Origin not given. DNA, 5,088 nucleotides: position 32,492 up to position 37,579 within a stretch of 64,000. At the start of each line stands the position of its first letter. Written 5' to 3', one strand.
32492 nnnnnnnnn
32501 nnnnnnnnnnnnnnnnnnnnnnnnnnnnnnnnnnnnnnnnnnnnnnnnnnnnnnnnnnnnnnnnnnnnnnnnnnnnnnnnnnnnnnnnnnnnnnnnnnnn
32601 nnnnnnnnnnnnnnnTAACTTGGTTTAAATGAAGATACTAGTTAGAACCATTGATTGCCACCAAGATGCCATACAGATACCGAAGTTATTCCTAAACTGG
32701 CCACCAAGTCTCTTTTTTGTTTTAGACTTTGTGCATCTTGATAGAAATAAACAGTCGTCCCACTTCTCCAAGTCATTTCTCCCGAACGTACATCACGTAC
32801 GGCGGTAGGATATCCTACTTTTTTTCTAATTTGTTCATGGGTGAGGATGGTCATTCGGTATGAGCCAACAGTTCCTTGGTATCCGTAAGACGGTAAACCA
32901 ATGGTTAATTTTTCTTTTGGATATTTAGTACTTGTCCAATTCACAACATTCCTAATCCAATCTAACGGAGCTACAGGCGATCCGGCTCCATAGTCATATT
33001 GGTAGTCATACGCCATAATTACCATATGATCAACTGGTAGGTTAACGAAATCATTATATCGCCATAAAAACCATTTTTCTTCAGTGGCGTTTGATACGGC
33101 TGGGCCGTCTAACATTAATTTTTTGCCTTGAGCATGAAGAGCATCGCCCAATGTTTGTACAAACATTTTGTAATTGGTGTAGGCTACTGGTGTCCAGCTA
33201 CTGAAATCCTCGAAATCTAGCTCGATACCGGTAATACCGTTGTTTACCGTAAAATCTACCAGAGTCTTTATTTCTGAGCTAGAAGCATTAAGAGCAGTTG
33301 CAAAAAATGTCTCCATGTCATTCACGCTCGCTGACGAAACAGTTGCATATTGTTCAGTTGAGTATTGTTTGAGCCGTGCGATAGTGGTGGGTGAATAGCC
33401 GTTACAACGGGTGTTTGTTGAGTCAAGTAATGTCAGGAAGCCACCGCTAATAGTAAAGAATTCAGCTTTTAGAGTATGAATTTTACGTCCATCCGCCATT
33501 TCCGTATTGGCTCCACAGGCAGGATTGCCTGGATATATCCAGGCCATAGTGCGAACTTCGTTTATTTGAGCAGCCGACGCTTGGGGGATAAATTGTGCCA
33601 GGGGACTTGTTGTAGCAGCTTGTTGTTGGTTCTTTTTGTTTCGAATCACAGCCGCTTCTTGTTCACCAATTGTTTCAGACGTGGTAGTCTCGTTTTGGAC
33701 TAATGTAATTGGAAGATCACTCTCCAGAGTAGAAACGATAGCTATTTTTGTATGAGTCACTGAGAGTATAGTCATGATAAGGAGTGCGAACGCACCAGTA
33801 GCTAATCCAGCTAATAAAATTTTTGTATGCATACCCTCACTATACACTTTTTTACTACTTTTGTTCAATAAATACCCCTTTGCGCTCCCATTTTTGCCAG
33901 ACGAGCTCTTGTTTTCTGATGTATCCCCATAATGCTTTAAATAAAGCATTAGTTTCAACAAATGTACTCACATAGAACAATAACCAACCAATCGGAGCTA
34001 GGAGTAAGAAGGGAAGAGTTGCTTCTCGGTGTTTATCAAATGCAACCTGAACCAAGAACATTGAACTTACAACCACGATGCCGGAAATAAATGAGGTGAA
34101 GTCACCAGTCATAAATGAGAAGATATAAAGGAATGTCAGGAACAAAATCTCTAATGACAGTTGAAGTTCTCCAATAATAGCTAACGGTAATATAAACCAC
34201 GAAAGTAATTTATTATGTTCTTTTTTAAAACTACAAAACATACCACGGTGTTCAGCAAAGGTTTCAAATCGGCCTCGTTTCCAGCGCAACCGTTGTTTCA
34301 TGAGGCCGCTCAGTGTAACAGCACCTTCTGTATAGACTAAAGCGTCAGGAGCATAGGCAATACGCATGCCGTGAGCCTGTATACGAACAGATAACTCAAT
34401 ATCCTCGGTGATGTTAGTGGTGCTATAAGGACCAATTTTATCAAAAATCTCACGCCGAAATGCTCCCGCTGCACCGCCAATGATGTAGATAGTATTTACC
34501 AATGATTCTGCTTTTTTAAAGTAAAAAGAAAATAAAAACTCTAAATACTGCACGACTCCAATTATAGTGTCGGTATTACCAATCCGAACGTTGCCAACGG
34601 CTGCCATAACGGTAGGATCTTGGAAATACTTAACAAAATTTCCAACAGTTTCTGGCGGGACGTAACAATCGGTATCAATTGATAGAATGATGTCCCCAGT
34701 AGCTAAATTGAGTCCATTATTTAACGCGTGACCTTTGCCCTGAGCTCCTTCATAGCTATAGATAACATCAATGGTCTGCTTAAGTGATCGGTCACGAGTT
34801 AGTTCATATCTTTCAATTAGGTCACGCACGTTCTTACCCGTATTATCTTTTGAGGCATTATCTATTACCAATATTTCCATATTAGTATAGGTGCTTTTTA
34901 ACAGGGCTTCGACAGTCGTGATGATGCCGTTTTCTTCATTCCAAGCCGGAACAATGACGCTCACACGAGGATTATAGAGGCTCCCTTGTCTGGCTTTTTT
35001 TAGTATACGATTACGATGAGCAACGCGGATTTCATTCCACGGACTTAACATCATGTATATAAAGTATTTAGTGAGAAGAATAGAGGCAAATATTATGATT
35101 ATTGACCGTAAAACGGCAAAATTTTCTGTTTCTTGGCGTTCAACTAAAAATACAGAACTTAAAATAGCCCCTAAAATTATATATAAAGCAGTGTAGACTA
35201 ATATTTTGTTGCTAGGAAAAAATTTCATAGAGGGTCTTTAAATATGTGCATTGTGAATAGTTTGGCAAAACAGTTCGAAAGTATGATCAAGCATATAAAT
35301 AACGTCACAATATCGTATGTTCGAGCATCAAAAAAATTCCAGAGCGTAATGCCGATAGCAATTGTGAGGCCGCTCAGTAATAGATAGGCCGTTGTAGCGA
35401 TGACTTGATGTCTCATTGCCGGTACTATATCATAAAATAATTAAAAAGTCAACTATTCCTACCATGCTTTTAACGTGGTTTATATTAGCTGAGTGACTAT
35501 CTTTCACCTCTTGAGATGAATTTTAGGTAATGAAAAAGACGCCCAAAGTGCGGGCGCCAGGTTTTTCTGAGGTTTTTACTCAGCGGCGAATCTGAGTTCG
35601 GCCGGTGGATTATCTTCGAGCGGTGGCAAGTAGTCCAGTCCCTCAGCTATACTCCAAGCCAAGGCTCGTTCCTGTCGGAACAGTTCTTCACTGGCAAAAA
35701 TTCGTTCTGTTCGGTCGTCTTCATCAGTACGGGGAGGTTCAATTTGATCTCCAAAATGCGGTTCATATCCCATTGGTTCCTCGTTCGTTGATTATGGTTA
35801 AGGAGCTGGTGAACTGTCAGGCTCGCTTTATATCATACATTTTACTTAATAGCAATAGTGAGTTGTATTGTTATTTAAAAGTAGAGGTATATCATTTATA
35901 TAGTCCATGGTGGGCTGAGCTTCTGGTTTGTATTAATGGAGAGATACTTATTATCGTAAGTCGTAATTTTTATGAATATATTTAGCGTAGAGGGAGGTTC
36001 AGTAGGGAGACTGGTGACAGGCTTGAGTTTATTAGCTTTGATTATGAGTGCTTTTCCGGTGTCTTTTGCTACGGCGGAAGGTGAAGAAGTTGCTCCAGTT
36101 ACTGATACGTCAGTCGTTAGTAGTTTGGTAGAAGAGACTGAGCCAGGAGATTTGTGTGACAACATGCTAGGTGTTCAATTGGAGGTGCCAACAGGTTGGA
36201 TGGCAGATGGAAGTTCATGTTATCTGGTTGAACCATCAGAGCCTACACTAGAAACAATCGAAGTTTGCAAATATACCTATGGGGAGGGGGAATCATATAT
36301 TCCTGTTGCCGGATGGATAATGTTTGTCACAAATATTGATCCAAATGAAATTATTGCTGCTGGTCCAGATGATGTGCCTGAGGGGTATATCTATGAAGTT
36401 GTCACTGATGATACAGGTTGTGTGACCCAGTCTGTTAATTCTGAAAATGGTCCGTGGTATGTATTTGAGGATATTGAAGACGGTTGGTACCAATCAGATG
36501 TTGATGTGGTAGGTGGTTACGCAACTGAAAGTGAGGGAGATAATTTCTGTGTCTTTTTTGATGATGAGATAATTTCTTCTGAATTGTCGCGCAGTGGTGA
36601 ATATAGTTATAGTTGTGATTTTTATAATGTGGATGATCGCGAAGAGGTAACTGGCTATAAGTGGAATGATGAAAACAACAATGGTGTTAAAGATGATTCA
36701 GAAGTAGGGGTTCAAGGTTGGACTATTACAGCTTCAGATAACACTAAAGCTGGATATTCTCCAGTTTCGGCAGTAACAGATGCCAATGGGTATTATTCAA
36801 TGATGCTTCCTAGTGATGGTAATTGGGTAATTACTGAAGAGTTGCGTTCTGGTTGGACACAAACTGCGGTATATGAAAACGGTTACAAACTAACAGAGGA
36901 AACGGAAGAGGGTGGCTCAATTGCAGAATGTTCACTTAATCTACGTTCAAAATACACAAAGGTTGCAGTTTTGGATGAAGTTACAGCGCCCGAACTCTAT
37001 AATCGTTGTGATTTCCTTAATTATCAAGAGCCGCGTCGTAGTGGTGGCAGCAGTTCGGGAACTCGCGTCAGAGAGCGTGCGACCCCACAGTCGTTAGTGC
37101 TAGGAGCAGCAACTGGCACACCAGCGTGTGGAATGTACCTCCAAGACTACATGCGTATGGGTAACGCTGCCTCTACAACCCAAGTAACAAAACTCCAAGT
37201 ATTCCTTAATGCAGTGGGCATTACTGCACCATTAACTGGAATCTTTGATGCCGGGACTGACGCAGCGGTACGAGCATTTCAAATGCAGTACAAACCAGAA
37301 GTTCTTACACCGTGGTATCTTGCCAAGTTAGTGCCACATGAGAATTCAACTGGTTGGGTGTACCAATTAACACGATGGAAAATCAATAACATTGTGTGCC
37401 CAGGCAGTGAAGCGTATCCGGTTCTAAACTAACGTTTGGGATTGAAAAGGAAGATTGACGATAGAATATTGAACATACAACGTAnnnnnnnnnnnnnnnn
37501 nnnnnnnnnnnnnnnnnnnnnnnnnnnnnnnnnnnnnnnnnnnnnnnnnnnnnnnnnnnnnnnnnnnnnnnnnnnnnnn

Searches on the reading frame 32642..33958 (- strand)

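Call 35: search_protein_families(library=pfam, proteins=[window:32642-33958:-], max_evalue=0.001)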
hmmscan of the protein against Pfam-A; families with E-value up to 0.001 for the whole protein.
window:32642-33958:- (438 aa): 1 family
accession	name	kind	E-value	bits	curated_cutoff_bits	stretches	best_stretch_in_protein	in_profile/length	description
PF00704.34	Glyco_hydro_18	-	1.2e-15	58.5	29.6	1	218-433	79-315/317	Glycosyl hydrolases family 18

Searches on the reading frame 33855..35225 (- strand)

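Call 35: search_protein_families(library=pfam, proteins=[window:33855-35225:-], max_evalue=0.001)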
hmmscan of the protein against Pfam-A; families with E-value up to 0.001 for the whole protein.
window:33855-35225:- (456 aa): 6 families
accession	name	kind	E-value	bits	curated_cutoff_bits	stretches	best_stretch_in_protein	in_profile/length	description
PF13641.12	Glyco_tranf_2_3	-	1.2e-29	104.4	27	1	86-318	1-230/230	Glycosyltransferase like family 2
PF00535.33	Glycos_transf_2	-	2.4e-29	102.8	23.3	1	89-265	1-168/168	Glycosyl transferase family 2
PF13632.12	Glyco_trans_2_3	-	7.7e-17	62.2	27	1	179-368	1-190/198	Glycosyl transferase family group 2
PF13506.12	Glyco_transf_21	-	6.4e-12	45.7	21.7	1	159-317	13-174/174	Glycosyl transferase family 21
PF10111.15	Glyco_tranf_2_2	-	4.2e-08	33.4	27.3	1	89-201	1-106/276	Glycosyltransferase like family 2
PF03142.21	Chitin_synth_2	-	1e-05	24.8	27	1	173-257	198-285/527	Chitin synthase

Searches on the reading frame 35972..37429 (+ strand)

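Call 4: search_protein_families(library=pfam, proteins=[window:35972-37429:+], max_evalue=0.01)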
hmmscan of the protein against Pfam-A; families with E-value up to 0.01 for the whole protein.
window:35972-37429:+ (486 aa): 3 families
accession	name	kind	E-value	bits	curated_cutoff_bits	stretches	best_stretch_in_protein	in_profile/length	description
PF17210.9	SdrD_B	-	5e-11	43.2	29.7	1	229-300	6-75/112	SdrD B-like domain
PF01471.23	PG_binding_1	-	1.3e-07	32.2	23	1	403-444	3-45/57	Putative peptidoglycan binding domain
PF13620.12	CarboxypepD_reg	-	0.0011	19.7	32.3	1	239-288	6-53/82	Carboxypeptidase regulatory-like domain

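Call 5: search_protein_families(library=ncbifam, proteins=[window:35972-37429:+], max_evalue=0.01)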
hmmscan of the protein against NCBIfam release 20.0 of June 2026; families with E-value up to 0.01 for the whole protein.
window:35972-37429:+ (486 aa): 1 family
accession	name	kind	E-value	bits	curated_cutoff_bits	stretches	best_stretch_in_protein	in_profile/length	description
NF012181.0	MSCRAMM_SdrD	exception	7.6e-07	26.9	2500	1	146-301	825-978/1379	MSCRAMM family adhesin SdrD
